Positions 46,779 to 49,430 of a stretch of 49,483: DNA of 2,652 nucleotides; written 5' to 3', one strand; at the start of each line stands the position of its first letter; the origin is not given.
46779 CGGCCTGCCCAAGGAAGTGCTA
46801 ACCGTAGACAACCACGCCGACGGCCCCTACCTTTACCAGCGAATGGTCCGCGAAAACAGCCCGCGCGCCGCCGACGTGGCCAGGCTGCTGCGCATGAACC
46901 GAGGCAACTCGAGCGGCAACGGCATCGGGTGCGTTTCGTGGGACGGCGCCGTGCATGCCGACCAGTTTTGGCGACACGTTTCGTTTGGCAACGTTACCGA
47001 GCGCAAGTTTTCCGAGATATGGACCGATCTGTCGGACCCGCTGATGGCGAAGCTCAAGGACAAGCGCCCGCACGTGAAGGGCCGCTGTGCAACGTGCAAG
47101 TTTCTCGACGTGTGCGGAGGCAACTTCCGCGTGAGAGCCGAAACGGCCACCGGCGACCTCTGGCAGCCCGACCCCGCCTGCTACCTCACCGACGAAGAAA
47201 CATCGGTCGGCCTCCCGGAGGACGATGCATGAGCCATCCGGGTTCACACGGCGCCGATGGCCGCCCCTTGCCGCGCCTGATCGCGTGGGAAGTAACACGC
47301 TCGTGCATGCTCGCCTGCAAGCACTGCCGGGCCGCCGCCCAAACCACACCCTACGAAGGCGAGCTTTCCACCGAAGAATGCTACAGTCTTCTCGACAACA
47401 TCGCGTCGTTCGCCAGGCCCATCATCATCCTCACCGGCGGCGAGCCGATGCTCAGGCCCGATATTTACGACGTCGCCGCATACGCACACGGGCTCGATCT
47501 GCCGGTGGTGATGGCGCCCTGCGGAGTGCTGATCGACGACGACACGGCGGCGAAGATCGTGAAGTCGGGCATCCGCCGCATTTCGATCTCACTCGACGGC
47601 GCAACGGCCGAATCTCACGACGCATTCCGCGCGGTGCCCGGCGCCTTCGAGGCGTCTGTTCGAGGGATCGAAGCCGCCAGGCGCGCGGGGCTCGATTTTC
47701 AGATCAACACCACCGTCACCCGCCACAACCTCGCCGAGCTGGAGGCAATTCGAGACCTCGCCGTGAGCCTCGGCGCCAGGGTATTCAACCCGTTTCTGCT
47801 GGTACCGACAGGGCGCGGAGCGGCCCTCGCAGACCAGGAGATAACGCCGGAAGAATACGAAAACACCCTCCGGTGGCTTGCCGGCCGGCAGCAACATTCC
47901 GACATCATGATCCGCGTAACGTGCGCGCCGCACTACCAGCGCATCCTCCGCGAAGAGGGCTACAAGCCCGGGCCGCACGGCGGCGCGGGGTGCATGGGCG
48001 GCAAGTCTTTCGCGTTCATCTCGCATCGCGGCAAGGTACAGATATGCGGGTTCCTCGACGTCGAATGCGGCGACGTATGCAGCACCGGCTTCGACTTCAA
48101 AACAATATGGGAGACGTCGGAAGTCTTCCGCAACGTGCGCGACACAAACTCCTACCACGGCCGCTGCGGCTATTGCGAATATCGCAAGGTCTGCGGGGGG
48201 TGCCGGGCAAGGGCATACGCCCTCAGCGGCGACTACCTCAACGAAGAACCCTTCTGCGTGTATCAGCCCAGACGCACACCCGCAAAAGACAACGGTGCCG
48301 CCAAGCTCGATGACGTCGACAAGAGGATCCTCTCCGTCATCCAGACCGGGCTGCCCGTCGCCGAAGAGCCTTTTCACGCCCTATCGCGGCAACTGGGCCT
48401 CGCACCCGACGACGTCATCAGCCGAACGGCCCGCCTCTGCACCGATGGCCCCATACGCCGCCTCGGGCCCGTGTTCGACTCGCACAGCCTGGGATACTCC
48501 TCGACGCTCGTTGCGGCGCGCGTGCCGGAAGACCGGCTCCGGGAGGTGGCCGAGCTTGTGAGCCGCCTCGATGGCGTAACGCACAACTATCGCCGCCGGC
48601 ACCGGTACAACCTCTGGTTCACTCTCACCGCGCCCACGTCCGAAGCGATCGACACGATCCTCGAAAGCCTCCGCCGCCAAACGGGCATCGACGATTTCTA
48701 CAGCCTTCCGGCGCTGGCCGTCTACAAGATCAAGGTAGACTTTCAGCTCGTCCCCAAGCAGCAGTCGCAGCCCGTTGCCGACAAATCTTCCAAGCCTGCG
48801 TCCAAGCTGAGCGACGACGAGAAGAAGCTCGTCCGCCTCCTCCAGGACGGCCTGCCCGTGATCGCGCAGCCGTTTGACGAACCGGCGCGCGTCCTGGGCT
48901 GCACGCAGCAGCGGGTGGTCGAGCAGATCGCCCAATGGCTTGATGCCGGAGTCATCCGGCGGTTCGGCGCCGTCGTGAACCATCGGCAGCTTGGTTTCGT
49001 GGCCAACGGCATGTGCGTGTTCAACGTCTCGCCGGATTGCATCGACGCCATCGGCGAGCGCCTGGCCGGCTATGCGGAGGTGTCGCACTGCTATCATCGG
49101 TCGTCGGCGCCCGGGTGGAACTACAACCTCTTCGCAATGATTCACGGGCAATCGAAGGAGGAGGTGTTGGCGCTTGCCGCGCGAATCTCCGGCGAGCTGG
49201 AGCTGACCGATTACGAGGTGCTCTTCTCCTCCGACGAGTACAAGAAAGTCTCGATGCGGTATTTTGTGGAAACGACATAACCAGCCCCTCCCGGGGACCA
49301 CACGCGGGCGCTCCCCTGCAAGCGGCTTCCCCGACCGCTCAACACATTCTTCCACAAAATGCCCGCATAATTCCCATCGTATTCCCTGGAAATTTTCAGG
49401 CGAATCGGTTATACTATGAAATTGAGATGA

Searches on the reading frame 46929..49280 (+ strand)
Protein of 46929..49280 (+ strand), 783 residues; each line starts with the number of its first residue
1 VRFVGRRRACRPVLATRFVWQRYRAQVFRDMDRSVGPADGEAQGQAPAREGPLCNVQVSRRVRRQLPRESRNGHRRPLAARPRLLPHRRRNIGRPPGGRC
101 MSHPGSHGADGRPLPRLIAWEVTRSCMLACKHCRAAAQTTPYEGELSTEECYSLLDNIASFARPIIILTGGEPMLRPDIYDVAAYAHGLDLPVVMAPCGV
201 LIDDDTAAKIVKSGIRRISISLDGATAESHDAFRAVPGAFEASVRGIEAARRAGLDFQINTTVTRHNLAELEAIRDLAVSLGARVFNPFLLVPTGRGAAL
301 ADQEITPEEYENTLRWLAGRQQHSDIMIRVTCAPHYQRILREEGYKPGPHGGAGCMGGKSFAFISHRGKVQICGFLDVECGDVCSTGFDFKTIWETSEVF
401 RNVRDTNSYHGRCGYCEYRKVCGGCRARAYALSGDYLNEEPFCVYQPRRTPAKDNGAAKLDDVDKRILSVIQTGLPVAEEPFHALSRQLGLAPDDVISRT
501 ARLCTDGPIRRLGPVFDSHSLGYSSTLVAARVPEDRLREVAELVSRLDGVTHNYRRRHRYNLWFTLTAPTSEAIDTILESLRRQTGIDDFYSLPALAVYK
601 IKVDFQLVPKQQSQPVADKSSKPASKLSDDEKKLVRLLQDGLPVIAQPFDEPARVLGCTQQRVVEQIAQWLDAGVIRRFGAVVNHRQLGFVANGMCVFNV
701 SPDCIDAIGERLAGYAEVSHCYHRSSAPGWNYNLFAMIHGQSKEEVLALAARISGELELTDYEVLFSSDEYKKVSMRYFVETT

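Call 5: search_protein_families(library=pfam, proteins=[window:46929-49280:+], max_evalue=0.01)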
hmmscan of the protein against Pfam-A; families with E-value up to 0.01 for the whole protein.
window:46929-49280:+ (783 aa): 7 families
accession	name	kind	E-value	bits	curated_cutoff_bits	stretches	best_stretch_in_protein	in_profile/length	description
PF17805.7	AsnC_trans_reg2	-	1.2e-53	179.6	27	2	687-772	1-86/86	AsnC-like ligand binding domain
PF22451.2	NirdL-like_HTH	-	2.2e-25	88.4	27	2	464-510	1-47/47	Siroheme decarboxylase NirDL-like HTH domain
PF04055.27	Radical_SAM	-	1.6e-23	84.1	29.5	1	121-277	2-165/166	Radical SAM superfamily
PF13404.12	HTH_AsnC-type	-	5e-08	33.1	27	1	460-503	1-41/42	AsnC-type helix-turn-helix domain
PF01037.27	AsnC_trans_reg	-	0.0014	18.9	25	0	534-595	7-70/73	Lrp/AsnC ligand binding domain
PF13353.11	Fer4_12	-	0.0025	18.6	22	1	124-176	13-66/137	4Fe-4S single cluster domain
PF13186.11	SPASM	-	0.0058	17.3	21.5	0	355-416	1-66/67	Iron-sulfur cluster-binding domain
